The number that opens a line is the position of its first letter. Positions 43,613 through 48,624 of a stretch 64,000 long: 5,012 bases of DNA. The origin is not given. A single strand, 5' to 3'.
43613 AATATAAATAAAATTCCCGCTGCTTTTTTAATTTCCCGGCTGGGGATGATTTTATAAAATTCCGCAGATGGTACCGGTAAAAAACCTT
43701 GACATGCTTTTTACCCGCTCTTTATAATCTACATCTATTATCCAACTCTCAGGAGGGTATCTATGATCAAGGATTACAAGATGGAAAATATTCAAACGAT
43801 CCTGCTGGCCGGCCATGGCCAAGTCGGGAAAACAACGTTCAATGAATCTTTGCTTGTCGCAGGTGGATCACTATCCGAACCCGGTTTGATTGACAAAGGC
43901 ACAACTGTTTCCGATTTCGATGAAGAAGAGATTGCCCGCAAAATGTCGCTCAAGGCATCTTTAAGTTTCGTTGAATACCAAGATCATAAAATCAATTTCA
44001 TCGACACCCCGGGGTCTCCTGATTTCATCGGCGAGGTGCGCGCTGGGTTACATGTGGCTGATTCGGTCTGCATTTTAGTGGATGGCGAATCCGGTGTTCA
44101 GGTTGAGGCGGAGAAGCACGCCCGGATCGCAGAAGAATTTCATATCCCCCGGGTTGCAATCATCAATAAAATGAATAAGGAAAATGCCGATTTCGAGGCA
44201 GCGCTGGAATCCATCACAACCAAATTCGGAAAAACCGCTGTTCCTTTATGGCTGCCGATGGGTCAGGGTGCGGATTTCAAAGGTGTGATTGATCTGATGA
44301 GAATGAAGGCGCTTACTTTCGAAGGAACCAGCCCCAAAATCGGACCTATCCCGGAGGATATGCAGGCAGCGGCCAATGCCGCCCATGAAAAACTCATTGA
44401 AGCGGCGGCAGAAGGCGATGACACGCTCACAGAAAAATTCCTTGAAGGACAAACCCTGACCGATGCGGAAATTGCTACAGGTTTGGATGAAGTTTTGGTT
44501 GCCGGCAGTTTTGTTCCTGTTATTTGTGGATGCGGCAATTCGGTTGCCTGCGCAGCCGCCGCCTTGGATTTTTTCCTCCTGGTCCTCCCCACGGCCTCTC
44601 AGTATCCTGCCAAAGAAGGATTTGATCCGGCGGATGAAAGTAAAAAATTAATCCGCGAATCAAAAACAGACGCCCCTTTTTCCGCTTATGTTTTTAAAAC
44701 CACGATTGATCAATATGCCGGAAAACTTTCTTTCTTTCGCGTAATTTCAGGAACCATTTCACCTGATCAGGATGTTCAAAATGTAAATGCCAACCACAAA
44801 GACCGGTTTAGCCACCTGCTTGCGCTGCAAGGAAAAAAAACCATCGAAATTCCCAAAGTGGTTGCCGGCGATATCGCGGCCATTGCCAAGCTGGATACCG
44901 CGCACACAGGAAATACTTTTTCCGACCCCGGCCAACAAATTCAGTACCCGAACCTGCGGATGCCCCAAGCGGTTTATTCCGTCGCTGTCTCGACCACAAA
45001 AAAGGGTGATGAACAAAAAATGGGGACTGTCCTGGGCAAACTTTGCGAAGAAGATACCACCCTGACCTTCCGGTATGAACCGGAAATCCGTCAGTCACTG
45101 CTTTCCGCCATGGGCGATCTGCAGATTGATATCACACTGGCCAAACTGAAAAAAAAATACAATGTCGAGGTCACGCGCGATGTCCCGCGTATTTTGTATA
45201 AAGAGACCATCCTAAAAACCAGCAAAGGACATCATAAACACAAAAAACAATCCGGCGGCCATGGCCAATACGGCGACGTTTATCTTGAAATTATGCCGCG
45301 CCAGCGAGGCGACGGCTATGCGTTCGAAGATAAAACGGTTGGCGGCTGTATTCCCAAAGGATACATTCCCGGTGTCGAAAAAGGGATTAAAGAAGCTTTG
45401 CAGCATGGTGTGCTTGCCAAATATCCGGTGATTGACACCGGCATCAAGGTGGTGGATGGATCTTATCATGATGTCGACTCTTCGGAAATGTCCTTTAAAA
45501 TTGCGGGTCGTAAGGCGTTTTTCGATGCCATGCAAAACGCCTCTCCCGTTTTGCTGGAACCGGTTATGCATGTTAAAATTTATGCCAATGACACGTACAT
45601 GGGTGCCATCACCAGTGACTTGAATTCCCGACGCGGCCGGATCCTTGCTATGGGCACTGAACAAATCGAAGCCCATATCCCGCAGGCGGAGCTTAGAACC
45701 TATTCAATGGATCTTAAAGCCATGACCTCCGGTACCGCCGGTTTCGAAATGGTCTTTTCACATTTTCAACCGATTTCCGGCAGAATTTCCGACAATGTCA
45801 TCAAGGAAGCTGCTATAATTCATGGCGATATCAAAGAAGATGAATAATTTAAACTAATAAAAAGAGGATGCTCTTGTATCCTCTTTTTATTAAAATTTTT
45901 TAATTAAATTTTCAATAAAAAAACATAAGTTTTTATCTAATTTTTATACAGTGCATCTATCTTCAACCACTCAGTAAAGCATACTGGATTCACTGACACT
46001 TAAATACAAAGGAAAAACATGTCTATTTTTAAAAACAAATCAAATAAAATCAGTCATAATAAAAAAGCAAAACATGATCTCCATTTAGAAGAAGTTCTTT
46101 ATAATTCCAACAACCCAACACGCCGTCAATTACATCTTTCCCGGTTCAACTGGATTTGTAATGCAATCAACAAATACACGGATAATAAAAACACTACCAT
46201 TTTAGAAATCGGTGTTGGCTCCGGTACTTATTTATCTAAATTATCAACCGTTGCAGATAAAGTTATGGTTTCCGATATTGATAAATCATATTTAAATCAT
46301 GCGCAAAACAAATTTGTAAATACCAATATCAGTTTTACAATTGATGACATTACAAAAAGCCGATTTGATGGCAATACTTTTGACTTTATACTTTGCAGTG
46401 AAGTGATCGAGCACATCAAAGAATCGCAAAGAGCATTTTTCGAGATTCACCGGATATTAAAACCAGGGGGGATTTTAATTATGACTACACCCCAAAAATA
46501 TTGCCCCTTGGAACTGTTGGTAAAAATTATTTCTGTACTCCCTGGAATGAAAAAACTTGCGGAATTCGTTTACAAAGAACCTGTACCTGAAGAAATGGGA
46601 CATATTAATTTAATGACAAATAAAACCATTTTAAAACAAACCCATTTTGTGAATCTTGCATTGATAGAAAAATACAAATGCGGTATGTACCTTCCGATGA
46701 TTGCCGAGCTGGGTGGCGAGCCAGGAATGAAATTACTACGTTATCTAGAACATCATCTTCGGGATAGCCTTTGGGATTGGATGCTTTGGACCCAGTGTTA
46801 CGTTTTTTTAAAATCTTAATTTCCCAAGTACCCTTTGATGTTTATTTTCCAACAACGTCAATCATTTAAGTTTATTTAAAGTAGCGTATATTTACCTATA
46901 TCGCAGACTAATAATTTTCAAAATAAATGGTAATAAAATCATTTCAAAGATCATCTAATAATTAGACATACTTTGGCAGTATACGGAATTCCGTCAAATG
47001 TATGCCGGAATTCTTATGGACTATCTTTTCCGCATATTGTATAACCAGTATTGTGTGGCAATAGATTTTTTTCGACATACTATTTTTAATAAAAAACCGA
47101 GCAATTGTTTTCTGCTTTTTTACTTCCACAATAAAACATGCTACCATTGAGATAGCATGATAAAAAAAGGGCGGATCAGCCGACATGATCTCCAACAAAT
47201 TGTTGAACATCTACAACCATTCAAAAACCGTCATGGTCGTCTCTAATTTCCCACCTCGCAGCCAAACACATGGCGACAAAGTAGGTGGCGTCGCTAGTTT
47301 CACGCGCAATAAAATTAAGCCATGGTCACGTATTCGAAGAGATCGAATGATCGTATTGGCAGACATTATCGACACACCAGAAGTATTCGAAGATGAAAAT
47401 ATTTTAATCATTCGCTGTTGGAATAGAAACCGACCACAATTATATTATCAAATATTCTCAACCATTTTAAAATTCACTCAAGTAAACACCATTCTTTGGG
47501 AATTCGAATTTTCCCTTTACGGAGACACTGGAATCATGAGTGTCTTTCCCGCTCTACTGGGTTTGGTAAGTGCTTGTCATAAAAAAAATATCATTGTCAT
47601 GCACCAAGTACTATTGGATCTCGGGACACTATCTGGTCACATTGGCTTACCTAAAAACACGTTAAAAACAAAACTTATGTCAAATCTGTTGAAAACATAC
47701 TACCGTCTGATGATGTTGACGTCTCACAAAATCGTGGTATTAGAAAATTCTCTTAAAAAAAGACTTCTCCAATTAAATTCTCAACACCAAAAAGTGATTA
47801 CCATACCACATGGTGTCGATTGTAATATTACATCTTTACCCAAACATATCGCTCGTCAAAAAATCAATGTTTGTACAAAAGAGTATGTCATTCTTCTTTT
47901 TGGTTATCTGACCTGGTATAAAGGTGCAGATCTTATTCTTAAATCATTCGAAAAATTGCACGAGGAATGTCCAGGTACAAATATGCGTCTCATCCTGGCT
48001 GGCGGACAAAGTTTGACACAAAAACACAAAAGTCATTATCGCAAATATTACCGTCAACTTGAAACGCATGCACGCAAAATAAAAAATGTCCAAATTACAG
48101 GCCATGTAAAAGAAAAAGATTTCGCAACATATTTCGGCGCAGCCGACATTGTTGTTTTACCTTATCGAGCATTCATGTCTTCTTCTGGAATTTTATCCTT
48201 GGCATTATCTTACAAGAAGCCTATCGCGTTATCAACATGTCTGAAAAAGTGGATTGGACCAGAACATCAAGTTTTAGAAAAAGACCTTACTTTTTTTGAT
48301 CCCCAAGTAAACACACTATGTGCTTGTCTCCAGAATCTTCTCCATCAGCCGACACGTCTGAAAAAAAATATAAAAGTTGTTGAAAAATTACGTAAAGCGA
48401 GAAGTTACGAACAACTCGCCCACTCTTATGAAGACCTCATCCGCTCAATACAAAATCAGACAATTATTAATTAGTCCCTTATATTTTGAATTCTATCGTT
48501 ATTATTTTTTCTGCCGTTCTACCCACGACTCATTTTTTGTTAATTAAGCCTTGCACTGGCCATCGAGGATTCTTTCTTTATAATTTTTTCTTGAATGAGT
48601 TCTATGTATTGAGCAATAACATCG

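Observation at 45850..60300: A 14.5-kb AT-rich island encoding a methyltransferase, two glycosyltransferases and three large orphan envelope proteins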

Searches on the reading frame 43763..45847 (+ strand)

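Call 5: search_protein_families(library=pfam, proteins=[window:43763-45847:+], max_evalue=0.01)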
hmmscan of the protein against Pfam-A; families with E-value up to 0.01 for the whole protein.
window:43763-45847:+ (694 aa): 8 families
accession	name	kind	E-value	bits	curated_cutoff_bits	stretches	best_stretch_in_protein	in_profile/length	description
PF03764.24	EFG_IV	-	1.5e-42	144.6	24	1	475-594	1-121/121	Elongation factor G, domain IV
PF00009.33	GTP_EFTU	-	8.5e-33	114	26.5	1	9-271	2-182/188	Elongation factor Tu GTP binding domain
PF00679.30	EFG_C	-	1.3e-22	80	27.9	1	596-677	1-87/89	Elongation factor G C-terminus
PF14492.12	EFG_III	-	3.1e-21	75.7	27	1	400-471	1-72/75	Elongation Factor G, domain III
PF22042.2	EF-G_D2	-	2.7e-15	56.7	27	1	305-387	1-82/84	Elongation factor G domain 2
PF03144.31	GTP_EFTU_D2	-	1.3e-10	41.9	30.3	1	320-386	1-72/73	Elongation factor Tu domain 2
PF16658.11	RF3_C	-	1.8e-05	25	40.1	1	412-483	18-89/132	Class II release factor RF3, C-terminal domain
PF01926.29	MMR_HSR1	-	0.00022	21.7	21.9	1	13-136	2-113/113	50S ribosome-binding GTPase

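Call 6: search_protein_families(library=ncbifam, proteins=[window:43763-45847:+], max_evalue=0.01)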
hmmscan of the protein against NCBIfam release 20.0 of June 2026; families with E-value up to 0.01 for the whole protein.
window:43763-45847:+ (694 aa): 32 families (the best 25 are shown)
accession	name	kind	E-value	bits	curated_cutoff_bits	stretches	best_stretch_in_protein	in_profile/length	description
NF009381.0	PRK12740.1-5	subfamily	4.4e-243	808.7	583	1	3-683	2-685/692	elongation factor G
NF009891.0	PRK13351.1-1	equivalog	3.4e-182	607.6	597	1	4-682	3-676/681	elongation factor G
TIGR00484.1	EF-G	equivalog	9.9e-173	575.9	659.4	1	1-682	1-688/691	elongation factor G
NF009377.1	PRK12740.1-1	equivalog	8.7e-162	540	890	1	6-679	9-698/700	elongation factor G-like protein EF-G2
NF058620.1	EFG2_Bacteroid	exception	3e-159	531.7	1000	2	3-516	2-511/717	elongation factor G2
NF009379.0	PRK12740.1-3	equivalog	1.7e-154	516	513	1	7-683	5-670/674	elongation factor G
NF012153.1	tet_protect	equivalog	2.3e-73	247.5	775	1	18-661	8-607/614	tetracycline resistance ribosomal protection protein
TIGR00490.1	aEF-2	equivalog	5.3e-61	206.6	738.45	3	294-489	278-475/720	elongation factor EF-2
NF033148.1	tet_protect_M_W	exception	3.2e-47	161.2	1100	2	13-156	6-149/639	TetM/TetW/TetO/TetS family tetracycline resistance ribosomal protection protein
NF001964.0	PRK00741.1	equivalog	5.8e-46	157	473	1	11-472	13-462/529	peptide chain release factor 3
NF000120.3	47473_otr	exception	5.7e-45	154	900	1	17-659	9-604/608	tetracycline resistance ribosomal protection protein Otr(A)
TIGR01394.1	TypA_BipA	equivalog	3.6e-40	137.8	757.3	3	13-151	4-140/594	translational GTPase TypA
NF012155.1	tet_protect_M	exception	9.1e-39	133.2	1420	2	12-155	5-148/639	tetracycline resistance ribosomal protection protein Tet(M)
TIGR00503.1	prfC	equivalog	2.4e-36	125.3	466.95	1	12-471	13-460/527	peptide chain release factor 3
NF012154.0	tet_protect_Q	exception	3.4e-33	114.8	1425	2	11-155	4-148/638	tetracycline resistance ribosomal protection protein Tet(Q)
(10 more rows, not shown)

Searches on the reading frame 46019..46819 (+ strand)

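Call 5: search_protein_families(library=pfam, proteins=[window:46019-46819:+], max_evalue=0.01)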
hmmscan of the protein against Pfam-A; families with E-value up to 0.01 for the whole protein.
window:46019-46819:+ (266 aa): 13 families
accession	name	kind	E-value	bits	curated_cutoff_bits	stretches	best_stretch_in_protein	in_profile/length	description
PF08241.18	Methyltransf_11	-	2.4e-19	70.2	21.2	1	62-155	1-95/95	Methyltransferase domain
PF13649.12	Methyltransf_25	-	2.1e-17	64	27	1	61-151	1-97/97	Methyltransferase domain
PF13489.12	Methyltransf_23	-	1.2e-16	61.3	27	1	49-217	12-163/164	Methyltransferase domain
PF13847.12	Methyltransf_31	-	2.9e-14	53.4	27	1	56-159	2-113/145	Methyltransferase domain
PF08242.18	Methyltransf_12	-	2.4e-12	47.8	30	1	62-153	1-98/98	Methyltransferase domain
PF05401.17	NodS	-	1.2e-08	35.4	24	1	55-159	41-148/201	Nodulation protein S (NodS)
PF01209.24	Ubie_methyltran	-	1.5e-08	34.8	20.1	1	50-155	40-151/233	ubiE/COQ5 methyltransferase family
PF03141.22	Methyltransf_29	-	8.8e-05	21.7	23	1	48-160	107-222/506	Putative S-adenosyl-L-methionine-dependent methyltransferase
PF20922.3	Anamorsin_N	-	0.00029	21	27.1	1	108-158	39-90/163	Anamorsin, N-terminal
PF00398.26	RrnaAD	-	0.00041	20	24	1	45-118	18-92/263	Ribosomal RNA adenine dimethylase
PF05219.18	DREV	-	0.0032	17.1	26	1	50-155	87-186/265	DREV methyltransferase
PF06080.18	DUF938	-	0.0044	17.2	27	1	46-159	14-141/202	Protein of unknown function (DUF938)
PF06325.19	PrmA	-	0.0071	16.3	22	1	50-155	155-258/296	Ribosomal protein L11 methyltransferase (PrmA)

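Call 6: search_protein_families(library=ncbifam, proteins=[window:46019-46819:+], max_evalue=0.01)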
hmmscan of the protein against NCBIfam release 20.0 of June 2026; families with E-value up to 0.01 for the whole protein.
window:46019-46819:+ (266 aa): 50 families (the best 25 are shown)
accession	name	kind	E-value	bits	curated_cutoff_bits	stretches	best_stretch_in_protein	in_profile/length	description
TIGR02072.1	BioC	equivalog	1e-14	54.9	184.95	1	48-158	25-135/244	malonyl-ACP O-methyltransferase BioC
TIGR01983.1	UbiG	equivalog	3.6e-14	52.6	102.95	1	38-159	25-155/228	bifunctional 2-polyprenyl-6-hydroxyphenol methylase/3-demethylubiquinol 3-O-methyltransferase UbiG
TIGR01934.1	MenG_MenH_UbiE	subfamily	6e-13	48.6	158.35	1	44-156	26-142/223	ubiquinone/menaquinone biosynthesis methyltransferase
NF001244.0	PRK00216.1-5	equivalog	4.2e-11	42.6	216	1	45-159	36-160/236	bifunctional demethylmenaquinone methyltransferase/2-methoxy-6-polyprenyl-1,4-benzoquinol methylase UbiE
NF043040.1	corrin_prot_MT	hypoth_equivalog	7e-11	42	180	1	38-156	22-148/216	corrinoid protein-associated methyltransferase CpaM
NF045882.1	PLipidMtase_Leg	equivalog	1.1e-09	38.4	390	1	46-154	32-142/207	phospholipid N-methyltransferase PmtA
NF045667.1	MTase_DVU1556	equivalog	1.6e-09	37.5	155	1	49-156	20-120/213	DVU_1556 family methyltransferase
NF001240.0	PRK00216.1-1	equivalog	3.5e-09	36.1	378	1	45-158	51-171/251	bifunctional demethylmenaquinone methyltransferase/2-methoxy-6-polyprenyl-1,4-benzoquinol methylase UbiE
NF052510.1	methyltran_MpqE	exception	4.6e-09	36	335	1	43-154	32-150/234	methyl-plastoquinone biosynthesis methyltransferase MpqE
NF041536.1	ArsM_DUF2284_UU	exception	5.8e-09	34.8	575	1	56-156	75-181/459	arsenite methyltransferase/DUF2284 domain selenoprotein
NF000499.2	Erm23S_rRNA_broad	equivalog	3.5e-08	33.1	212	1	42-122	8-89/244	23S ribosomal RNA methyltransferase Erm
NF001241.0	PRK00216.1-2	equivalog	4.3e-08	33.1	327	1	48-156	42-148/231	demethylmenaquinone methyltransferase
NF047649.1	MTase_UXPK_star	exception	7.6e-08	31.7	460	1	58-155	78-181/283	methyltransferase/UXPK-star double selenoprotein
NF040539.1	AST_met_ArsM_2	exception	8.9e-08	32.3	240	1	55-169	54-177/262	putative arsinothricin biosynthesis methyltransferase ArsM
NF041537.1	ArsM_AhpD_UU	exception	5.4e-07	28.7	510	1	48-156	67-181/345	arsenite methyltransferase/AhpD domain selenoprotein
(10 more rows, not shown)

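Call 107: search_protein_families(library=padloc, proteins=[window:46019-46819:+], max_evalue=0.001)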
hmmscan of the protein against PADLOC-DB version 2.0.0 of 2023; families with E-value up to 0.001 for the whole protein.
window:46019-46819:+ (266 aa): 2 families
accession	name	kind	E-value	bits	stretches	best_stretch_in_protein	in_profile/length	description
PDLC04134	mad2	-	1.4e-17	61.7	1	45-174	279-410/492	mads_2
PDLC03248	MTase_II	-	0.00022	18.1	1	50-107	23-78/521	Type II methyltransferase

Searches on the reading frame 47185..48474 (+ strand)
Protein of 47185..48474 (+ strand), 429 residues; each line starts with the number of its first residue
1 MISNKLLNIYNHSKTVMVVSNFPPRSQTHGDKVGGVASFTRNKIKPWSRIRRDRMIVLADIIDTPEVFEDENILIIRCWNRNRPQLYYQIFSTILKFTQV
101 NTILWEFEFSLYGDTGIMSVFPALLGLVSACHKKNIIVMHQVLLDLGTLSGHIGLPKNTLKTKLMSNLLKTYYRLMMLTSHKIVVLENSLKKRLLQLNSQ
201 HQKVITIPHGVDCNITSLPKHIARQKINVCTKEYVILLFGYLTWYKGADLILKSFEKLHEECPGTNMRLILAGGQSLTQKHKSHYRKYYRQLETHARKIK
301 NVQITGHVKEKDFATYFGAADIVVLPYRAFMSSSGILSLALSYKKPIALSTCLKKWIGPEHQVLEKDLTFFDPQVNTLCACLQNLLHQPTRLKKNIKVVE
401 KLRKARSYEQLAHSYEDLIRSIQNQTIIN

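Call 5: search_protein_families(library=pfam, proteins=[window:47185-48474:+], max_evalue=0.01)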
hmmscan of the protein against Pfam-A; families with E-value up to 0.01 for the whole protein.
window:47185-48474:+ (429 aa): 4 families
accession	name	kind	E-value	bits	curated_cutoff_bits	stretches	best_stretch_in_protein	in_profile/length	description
PF13692.12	Glyco_trans_1_4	-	2.4e-11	44.5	27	1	234-352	2-108/142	Glycosyl transferases group 1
PF00534.26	Glycos_transf_1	-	3.7e-11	43.3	26.4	1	223-327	5-100/172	Glycosyl transferases group 1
PF13439.12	Glyco_transf_4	-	0.0006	20.3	28.5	1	120-213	81-168/170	Glycosyltransferase Family 4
PF20272.3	E2-Crich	-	0.0088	17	27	0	159-265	18-122/128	Cysteine-rich domain, C-terminal to E2 domain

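Call 6: search_protein_families(library=ncbifam, proteins=[window:47185-48474:+], max_evalue=0.01)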
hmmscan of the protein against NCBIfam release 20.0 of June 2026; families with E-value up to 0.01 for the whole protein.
window:47185-48474:+ (429 aa): 11 families
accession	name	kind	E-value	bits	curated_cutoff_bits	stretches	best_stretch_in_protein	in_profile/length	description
NF012028.0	PRK15484.1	subfamily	1.2e-12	47.6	618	1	161-328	121-285/380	lipopolysaccharide N-acetylglucosaminyltransferase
TIGR03449.1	mycothiol_MshA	equivalog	1.6e-10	40.5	462.5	1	192-335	178-317/406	D-inositol-3-phosphate glycosyltransferase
NF038295.1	EPS_HpsP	equivalog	2.9e-10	39.7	550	1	202-395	176-359/388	hormogonium polysaccharide biosynthesis glycosyltransferase HpsP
TIGR04157.1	glyco_rSAM_CFB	subfamily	1e-09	37.9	400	1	170-328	158-309/406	TIGR04157 family glycosyltransferase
TIGR04063.1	stp3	hypoth_equivalog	4.4e-08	32.4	442.05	1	179-328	157-298/397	TIGR04063 family PEP-CTERM/XrtA system glycosyltransferase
TIGR04047.1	MSMEG_0565_glyc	hypoth_equivalog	5.3e-07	29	259.85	1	203-326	160-283/373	MSMEG_0565 family glycosyltransferase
NF038229.1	Glyco4_Geo_Pelo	equivalog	4.2e-05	22.7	400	1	178-324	108-242/338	GPMC system family 4 glycosyltransferase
NF047684.1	TeichurnBiosyTuaC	equivalog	6.9e-05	21.9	550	1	177-347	162-316/391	teichuronic acid biosynthesis protein TuaC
NF041876.1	EPS_EpsE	equivalog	0.00012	21.5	400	1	198-326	182-302/389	exopolysaccharide biosynthesis GT4 family glycosyltransferase EpsE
NF047676.1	TeichurnBiosyTuaH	equivalog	0.00041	19.4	550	1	157-337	136-302/384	teichuronic acid biosynthesis protein TuaH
NF050056.1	ProtGlycPglH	equivalog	0.0016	17.6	600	1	216-302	162-246/354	GalNAc-alpha-(1->4)-GalNAc-alpha-(1->3)-diNAcBac-PP-undecaprenol alpha-1,4-N-acetyl-D-galactosaminyltransferase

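Call 107: search_protein_families(library=padloc, proteins=[window:47185-48474:+], max_evalue=0.001)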
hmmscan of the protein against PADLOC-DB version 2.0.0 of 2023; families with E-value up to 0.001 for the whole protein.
window:47185-48474:+ (429 aa): 0 families
